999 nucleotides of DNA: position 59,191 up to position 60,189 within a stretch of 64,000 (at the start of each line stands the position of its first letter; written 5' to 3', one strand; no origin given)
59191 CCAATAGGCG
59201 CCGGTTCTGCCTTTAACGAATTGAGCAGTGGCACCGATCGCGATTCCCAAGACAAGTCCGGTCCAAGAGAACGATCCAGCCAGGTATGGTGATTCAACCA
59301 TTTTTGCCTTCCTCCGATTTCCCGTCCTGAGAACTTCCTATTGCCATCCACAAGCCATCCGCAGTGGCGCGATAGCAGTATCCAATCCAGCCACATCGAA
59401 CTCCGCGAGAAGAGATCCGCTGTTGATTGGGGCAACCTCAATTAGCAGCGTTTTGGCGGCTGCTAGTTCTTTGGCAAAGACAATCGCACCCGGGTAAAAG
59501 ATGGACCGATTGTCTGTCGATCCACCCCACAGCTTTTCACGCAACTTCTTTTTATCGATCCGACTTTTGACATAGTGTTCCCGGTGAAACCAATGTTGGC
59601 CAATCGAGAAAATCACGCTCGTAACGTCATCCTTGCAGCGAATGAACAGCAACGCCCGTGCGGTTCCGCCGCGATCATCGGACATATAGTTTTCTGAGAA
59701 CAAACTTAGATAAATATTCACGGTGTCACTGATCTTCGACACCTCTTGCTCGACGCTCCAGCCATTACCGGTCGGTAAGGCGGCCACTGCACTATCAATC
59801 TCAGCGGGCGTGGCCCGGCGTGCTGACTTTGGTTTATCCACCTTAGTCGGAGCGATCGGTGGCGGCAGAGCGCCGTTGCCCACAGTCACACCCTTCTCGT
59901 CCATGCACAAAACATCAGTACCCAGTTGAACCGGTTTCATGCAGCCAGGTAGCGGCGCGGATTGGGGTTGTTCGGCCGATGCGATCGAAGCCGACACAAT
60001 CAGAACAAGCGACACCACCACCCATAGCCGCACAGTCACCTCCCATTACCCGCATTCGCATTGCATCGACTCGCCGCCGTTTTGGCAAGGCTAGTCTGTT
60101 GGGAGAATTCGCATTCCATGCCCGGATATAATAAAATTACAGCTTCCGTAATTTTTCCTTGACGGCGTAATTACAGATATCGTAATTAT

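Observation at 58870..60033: Low-GC two-gene cassette between the CI repressor gene and the OL-like operators (rexAB-position moron; candidate exclusion/defence module)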

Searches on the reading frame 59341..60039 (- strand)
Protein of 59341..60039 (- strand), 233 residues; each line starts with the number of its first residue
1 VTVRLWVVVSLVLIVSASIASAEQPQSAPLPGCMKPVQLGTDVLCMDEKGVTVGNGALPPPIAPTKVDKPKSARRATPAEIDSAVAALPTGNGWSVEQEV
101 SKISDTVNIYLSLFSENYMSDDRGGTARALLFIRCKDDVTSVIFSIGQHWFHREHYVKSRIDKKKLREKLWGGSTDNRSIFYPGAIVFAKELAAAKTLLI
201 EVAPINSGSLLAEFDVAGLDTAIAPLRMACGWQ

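Call 4: search_protein_families(library=padloc, proteins=[window:59341-60039:-], max_evalue=1)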
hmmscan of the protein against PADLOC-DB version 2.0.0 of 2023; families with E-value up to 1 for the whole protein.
window:59341-60039:- (233 aa): 0 families

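Call 5: search_protein_families(library=phrogs, proteins=[window:59341-60039:-], max_evalue=0.1)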
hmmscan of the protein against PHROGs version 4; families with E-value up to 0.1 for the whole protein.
window:59341-60039:- (233 aa): 1 family
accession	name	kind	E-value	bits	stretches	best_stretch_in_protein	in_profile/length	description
phrog_1848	-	unknown function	5.8e-28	98.7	1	84-233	18-166/166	-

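Call 6: search_protein_families(library=pfam, proteins=[window:59341-60039:-], max_evalue=0.1)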
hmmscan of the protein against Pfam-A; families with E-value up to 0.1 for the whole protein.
window:59341-60039:- (233 aa): 1 family
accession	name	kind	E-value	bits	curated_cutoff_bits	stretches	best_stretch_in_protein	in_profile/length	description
PF11319.13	VasI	-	4.1e-06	27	26.5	1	126-232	79-184/184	Type VI secretion system VasI, EvfG, VC_A0118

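Call 7: search_protein_families(library=ncbifam, proteins=[window:59341-60039:-], max_evalue=0.1)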
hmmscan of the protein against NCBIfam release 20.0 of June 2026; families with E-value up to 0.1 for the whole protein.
window:59341-60039:- (233 aa): 1 family
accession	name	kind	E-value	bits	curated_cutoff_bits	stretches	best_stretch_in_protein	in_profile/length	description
TIGR03360.1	VI_minor_1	equivalog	2.5e-05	24.2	124.2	1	126-232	80-187/187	type VI secretion system-associated protein VasI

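Call 15: find_homologous_proteins(query=window:59341-60039:-)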
Query window:59341-60039:- (233 aa): 1 proteins with E <= 0.001 among 1647 candidates.
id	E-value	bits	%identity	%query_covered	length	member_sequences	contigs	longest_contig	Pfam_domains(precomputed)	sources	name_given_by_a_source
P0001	6.4e-149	512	100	99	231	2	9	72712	PF11319.14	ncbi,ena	-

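Call 18: search_dna_similar(query=window:59341-60033:-, collection=phages, mode=protein, max_evalue=0.001, max_rows=30)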
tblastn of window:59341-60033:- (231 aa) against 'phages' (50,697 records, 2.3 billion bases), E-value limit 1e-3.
Records with a match: 25; places in all: 25; records where one place covers at least 80% of the query: 0.
Best place of each record, by identity: <60% 25.
By first word of the organism name: Klebsiella 15; Escherichia 4; Xuanwuvirus 2; Pasteurella 2; Citrobacter 1; Labrenzia 1.
By host as written in the record: Klebsiella pneumoniae 11; Klebsiella pneumoniae KH43 2; Escherichia coli 500465 2; - 2; Escherichia coli C 1; Citrobacter rodentium DBS100 1; Pasteurella multocida Past1 1; Roseibium aggregatum RF14 1; and 4 more.
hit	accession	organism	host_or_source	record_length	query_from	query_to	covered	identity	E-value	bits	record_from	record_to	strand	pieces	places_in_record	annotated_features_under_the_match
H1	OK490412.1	Klebsiella phage Kp4860-2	Klebsiella pneumoniae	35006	78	231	67%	31.4%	2e-17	86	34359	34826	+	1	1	record has no annotation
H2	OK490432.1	Klebsiella phage Kp4871-3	Klebsiella pneumoniae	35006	78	231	67%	31.4%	2e-17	86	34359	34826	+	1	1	record has no annotation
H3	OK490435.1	Klebsiella phage Kp4872-3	Klebsiella pneumoniae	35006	78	231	67%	31.4%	2e-17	86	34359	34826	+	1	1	record has no annotation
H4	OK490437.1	Klebsiella phage Kp4873-2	Klebsiella pneumoniae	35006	78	231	67%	31.4%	2e-17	86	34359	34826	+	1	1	record has no annotation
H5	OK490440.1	Klebsiella phage Kp4874-2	Klebsiella pneumoniae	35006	78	231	67%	31.4%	2e-17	86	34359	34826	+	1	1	record has no annotation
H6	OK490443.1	Klebsiella phage Kp4875-2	Klebsiella pneumoniae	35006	78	231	67%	31.4%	2e-17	86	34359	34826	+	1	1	record has no annotation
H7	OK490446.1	Klebsiella phage Kp4876-2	Klebsiella pneumoniae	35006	78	231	67%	31.4%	2e-17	86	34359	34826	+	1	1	record has no annotation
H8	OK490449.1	Klebsiella phage Kp4877-2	Klebsiella pneumoniae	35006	78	231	67%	31.4%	2e-17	86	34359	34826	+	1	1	record has no annotation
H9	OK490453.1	Klebsiella phage Kp4878-3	Klebsiella pneumoniae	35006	78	231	67%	31.4%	2e-17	86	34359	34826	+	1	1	record has no annotation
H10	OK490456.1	Klebsiella phage Kp4879-3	Klebsiella pneumoniae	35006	78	231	67%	31.4%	2e-17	86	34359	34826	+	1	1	record has no annotation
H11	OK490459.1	Klebsiella phage Kp4880-3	Klebsiella pneumoniae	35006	78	231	67%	31.4%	2e-17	86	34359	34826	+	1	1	record has no annotation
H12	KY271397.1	Klebsiella phage 3LV2017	Klebsiella pneumoniae KH43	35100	78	231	67%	31.4%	2e-17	86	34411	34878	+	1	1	none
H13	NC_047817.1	Klebsiella phage 3LV2017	Klebsiella pneumoniae KH43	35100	78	231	67%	31.4%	2e-17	86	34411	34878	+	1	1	none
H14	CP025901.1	Escherichia phage 500465-2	Escherichia coli 500465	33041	92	231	61%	32.6%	4e-17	85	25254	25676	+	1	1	record has no annotation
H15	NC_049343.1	Escherichia phage 500465-2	Escherichia coli 500465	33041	92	231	61%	32.6%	4e-17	85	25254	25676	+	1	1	type VI secretion system-associated protein TagO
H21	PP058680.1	Labrenzia phage vB_LagS-V1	Roseibium aggregatum RF14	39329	92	230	60%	31.3%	3e-12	71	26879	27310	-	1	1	type VI secretion protein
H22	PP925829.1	Escherichia phage IdasGreatGrand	Escherichia coli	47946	92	231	61%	28.2%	2e-11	69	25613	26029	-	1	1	hypothetical protein (x2)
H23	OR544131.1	Pasteurella phage Pmp14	Pasteurella multocida Pmc-A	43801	92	230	60%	27.9%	2e-12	72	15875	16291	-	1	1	hypothetical protein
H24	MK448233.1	Klebsiella phage ST11-VIM1phi8.1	Klebsiella pneumoniae ST11-VIM1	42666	83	231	65%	24.4%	2e-9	63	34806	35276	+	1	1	hypothetical protein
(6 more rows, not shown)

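Call 19: get_annotated_region(hit=H15, flank=4000)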
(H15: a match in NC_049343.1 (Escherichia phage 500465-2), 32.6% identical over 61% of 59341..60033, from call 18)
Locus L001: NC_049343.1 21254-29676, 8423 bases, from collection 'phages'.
description: Escherichia phage 500465-2, complete genome.
organism: Escherichia phage 500465-2 (NCBI taxid 2716352)
taxonomy: Viruses; Duplodnaviria; Heunggongvirae; Uroviricota; Caudoviricetes; Peduoviridae; Gemsvirus; Gemsvirus gv5004652
host: Escherichia coli 500465; source: -; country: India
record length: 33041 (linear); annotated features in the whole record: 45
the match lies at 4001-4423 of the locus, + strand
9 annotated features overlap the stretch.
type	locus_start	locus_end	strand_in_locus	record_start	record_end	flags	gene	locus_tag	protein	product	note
CDS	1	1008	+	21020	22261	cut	-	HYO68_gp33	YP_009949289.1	tail protein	-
CDS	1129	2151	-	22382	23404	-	-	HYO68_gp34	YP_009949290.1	hypothetical protein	-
CDS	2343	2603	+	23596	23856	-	-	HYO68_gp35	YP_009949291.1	transcriptional regulator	-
CDS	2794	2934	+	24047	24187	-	-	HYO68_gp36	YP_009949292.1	MokW-like host killing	-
CDS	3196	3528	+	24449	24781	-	-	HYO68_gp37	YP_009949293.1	zinc ribbon domain-containing protein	-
CDS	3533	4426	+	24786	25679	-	-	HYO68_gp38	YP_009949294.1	type VI secretion system-associated protein TagO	-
CDS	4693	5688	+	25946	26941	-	-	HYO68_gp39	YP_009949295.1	flagella biosynthesis regulator Flk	-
CDS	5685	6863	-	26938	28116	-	-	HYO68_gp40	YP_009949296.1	MFS transporter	-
CDS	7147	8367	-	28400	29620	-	-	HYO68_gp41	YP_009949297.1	beta-ketoacyl-ACP synthase I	-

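Call 20: get_annotated_region(hit=H21, flank=4000)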
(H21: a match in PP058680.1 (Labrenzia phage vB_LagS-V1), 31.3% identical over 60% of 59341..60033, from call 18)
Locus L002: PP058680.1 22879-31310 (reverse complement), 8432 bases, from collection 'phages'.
description: Labrenzia phage vB_LagS-V1, complete genome.
organism: Labrenzia phage vB_LagS-V1 (NCBI taxid 3113644)
taxonomy: Viruses; Duplodnaviria; Heunggongvirae; Uroviricota; Caudoviricetes
host: Roseibium aggregatum RF14; source: Mariana Trench at a depth of 4000 m; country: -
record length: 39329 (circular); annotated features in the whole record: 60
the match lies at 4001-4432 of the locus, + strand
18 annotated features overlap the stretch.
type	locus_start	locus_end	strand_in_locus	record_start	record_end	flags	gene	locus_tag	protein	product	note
CDS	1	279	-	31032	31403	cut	-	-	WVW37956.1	hypothetical protein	-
CDS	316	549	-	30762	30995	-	-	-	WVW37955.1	hypothetical protein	-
CDS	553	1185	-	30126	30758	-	-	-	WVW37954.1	putative DNA methyltransferase protein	-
CDS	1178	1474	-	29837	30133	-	-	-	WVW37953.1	hypothetical protein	-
CDS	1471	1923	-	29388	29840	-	-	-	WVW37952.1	cysteine dioxygenase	-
CDS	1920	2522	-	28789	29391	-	-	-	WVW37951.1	DNA polymerase A domain-containing protein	-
CDS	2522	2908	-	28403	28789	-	-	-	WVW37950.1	hypothetical protein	-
CDS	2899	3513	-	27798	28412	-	-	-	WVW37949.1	hypothetical protein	-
CDS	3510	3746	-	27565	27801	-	-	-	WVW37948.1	hypothetical protein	-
CDS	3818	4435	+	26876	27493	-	-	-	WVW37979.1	type VI secretion protein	-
CDS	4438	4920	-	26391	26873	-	-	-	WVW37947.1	hypothetical protein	-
CDS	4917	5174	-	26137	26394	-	-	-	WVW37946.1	transcriptional repressor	-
CDS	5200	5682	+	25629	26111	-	-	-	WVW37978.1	repressor protein CI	-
CDS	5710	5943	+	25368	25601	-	-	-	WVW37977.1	hypothetical protein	-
CDS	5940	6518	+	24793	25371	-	-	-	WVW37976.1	hypothetical protein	-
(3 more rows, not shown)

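Call 21: get_annotated_region(hit=H13, flank=4000)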
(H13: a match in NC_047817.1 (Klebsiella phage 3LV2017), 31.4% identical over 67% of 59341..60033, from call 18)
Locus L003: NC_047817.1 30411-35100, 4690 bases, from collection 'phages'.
description: Klebsiella phage 3 LV-2017, complete genome.
organism: Klebsiella phage 3LV2017 (NCBI taxid 1960657)
taxonomy: Viruses; Duplodnaviria; Heunggongvirae; Uroviricota; Caudoviricetes; Peduoviridae; Reginaelenavirus; Reginaelenavirus rv3LV2017
host: Klebsiella pneumoniae KH43; source: -; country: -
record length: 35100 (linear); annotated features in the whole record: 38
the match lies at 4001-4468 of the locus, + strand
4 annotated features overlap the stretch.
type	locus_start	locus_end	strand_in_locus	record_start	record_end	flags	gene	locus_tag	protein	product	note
CDS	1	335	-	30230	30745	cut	-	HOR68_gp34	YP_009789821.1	head closure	-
CDS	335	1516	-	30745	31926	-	-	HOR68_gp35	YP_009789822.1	tail sheath subtilisin-like domain-containing protein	-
CDS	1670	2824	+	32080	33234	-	-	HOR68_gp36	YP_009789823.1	tail protein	-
misc_recomb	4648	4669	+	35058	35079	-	-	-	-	-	attR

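Call 31: search_protein_representatives(protein=window:59341-60033:-)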
Query: 231 residues. Proteins with E-value up to 0.001 (for the whole library): 2205; up to 1e-10: 534; up to 1e-30: 3. The best 150 are listed.
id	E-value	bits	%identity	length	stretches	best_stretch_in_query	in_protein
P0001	8.0e-150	512.9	100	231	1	1-231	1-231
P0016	1.1e-31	126.5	39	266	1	43-230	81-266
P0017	1.0e-30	123.4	39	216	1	25-231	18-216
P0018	3.2e-27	112.0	37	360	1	46-208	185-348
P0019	7.2e-25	104.3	37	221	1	73-230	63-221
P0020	7.8e-23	97.6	33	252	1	59-230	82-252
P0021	5.6e-21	91.5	37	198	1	85-230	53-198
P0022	7.1e-21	91.2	36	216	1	82-230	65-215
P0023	4.4e-20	88.6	34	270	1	63-230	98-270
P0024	7.2e-20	87.9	40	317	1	87-230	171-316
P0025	8.2e-20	87.7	34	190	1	73-230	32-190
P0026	1.3e-19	87.1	32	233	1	53-230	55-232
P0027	1.7e-19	86.7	33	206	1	91-230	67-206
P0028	1.8e-19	86.6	38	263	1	89-230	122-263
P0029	6.1e-19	84.9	39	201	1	87-230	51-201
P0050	1.2e-17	80.6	33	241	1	61-230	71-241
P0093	3.8e-16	75.7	33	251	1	59-231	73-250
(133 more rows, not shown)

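Call 34: search_solved_structures(query=A1, max_evalue=1)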
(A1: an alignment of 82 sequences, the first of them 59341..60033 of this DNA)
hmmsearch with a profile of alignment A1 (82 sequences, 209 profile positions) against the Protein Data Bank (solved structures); distinct sequences matched with E-value up to 1: 0.

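Call 40: find_encoding_contigs(protein=P0001, flank=10000, max_places=6)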
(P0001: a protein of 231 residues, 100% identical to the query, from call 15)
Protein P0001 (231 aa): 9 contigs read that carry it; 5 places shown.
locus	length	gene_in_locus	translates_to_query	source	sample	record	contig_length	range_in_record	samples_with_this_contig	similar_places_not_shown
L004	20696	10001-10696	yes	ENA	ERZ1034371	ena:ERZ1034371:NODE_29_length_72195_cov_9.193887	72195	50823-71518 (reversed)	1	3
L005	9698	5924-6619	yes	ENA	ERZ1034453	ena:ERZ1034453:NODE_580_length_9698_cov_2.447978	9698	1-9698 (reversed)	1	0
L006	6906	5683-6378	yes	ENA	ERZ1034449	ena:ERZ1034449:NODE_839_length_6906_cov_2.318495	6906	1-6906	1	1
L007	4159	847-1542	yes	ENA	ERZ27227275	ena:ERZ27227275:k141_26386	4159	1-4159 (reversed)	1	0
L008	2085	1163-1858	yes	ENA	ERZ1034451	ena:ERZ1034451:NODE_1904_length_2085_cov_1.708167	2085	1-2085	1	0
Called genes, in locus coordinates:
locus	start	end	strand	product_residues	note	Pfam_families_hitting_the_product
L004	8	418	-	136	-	-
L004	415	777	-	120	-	-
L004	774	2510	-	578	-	PF00176:SNF2-rel_dom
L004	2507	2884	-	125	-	-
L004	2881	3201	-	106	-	-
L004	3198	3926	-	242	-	PF26092:T4_Y16D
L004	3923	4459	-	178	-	PF07799:DUF1643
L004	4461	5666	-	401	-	PF00712:DNA_pol3_beta, PF02767:DNA_pol3_beta_2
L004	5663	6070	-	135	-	-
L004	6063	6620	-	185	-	-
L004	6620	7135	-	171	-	-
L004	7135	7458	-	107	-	PF10073:GapR_DNA-bd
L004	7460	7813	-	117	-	-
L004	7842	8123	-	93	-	-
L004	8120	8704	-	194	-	PF06035:Peptidase_C93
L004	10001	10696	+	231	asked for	PF11319:VasI (weak)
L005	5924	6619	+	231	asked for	PF11319:VasI (weak)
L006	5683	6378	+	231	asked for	PF11319:VasI (weak)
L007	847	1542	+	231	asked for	PF11319:VasI (weak)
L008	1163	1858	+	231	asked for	PF11319:VasI (weak)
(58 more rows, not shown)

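Call 41: find_encoding_contigs(protein=P0017, flank=6000, max_places=4)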
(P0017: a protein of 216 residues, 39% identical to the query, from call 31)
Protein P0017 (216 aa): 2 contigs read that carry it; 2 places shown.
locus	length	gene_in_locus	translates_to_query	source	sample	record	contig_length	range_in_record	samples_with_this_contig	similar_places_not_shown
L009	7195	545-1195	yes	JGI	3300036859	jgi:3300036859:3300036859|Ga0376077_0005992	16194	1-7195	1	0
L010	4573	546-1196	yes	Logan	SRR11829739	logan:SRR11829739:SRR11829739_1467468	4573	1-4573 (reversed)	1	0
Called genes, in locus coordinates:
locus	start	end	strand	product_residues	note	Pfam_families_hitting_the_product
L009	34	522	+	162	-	PF00717:Peptidase_S24 (weak)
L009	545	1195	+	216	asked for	PF11319:VasI (weak)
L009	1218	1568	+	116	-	-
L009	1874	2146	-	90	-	-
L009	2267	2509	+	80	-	-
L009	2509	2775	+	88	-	-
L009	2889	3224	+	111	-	-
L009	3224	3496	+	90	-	-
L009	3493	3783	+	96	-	-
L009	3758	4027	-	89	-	-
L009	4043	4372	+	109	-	-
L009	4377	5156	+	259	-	PF13599:Pentapeptide_4 (faint), PF00805:Pentapeptide, PF13576:Pentapeptide_3 (faint), PF00805:Pentapeptide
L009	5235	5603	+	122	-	PF27127:YfdP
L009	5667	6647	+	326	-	PF10065:DUF2303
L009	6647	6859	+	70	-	-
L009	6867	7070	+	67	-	-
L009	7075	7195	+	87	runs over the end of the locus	-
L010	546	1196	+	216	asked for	PF11319:VasI (weak)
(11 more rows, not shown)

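Call 45: get_annotated_region(hit=H22, flank=3000)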
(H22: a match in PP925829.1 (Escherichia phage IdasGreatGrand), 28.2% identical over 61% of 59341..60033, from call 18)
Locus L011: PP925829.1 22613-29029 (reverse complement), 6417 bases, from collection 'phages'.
description: Escherichia phage IdasGreatGrand, complete genome.
organism: Escherichia phage IdasGreatGrand (NCBI taxid 3233698)
taxonomy: Viruses
host: Escherichia coli; source: mud in swamp; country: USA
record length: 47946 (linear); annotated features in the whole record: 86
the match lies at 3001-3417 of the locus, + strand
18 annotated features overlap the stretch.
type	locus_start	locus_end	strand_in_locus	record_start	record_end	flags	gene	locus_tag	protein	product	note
CDS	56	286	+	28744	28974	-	-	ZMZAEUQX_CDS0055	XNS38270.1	transcriptional repressor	-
CDS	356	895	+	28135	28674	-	-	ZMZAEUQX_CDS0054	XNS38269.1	CII-like transcriptional activator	-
CDS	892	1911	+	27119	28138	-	-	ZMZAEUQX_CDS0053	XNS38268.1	replication initiation O-like protein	-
CDS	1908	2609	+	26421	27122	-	-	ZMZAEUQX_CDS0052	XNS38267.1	hypothetical protein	-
CDS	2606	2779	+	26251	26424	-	-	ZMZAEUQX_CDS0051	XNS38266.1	hypothetical protein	-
CDS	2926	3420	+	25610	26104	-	-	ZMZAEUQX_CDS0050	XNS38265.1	hypothetical protein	-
CDS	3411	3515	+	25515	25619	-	-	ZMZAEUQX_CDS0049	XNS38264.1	hypothetical protein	-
CDS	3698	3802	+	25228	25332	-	-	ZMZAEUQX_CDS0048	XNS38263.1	hypothetical protein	-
CDS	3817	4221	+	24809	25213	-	-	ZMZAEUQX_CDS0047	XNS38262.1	hypothetical protein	-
CDS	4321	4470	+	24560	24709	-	-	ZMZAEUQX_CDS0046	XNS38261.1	hypothetical protein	-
CDS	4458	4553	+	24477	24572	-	-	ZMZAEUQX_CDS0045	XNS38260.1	hypothetical protein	-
CDS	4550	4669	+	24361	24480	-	-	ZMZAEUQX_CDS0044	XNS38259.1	hypothetical protein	-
CDS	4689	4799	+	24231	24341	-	-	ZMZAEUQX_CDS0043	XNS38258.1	hypothetical protein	-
CDS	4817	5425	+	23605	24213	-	-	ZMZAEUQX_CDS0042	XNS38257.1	hypothetical protein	-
CDS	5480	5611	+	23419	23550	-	-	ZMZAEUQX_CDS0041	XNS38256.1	hypothetical protein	-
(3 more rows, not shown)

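Call 46: get_annotated_region(hit=H23, flank=3000)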
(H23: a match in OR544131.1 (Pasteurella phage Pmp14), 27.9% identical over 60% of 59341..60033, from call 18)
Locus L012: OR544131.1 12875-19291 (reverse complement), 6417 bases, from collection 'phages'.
description: Pasteurella phage Pmp14, complete genome.
organism: Pasteurella phage Pmp14 (NCBI taxid 3127677)
taxonomy: Viruses
host: Pasteurella multocida Pmc-A; source: cat upper respiratory tract; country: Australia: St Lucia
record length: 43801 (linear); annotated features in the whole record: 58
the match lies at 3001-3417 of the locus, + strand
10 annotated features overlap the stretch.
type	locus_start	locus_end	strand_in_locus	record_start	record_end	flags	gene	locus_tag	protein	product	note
CDS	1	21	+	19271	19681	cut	-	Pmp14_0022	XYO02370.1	tail terminator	-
CDS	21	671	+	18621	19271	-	-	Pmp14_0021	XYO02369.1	major tail protein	-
CDS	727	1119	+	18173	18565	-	-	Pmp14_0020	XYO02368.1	tail assembly chaperone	-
CDS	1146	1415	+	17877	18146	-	-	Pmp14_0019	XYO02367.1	tail protein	-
CDS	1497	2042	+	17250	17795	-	-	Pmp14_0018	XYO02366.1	hypothetical protein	-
CDS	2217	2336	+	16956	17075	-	-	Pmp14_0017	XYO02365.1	hypothetical protein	-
CDS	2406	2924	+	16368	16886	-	-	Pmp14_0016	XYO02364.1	hypothetical protein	-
CDS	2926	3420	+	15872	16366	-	-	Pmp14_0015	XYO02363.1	hypothetical protein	-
CDS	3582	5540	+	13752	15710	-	-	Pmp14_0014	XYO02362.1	hypothetical protein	-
CDS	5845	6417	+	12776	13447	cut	-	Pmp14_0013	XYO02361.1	hypothetical protein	-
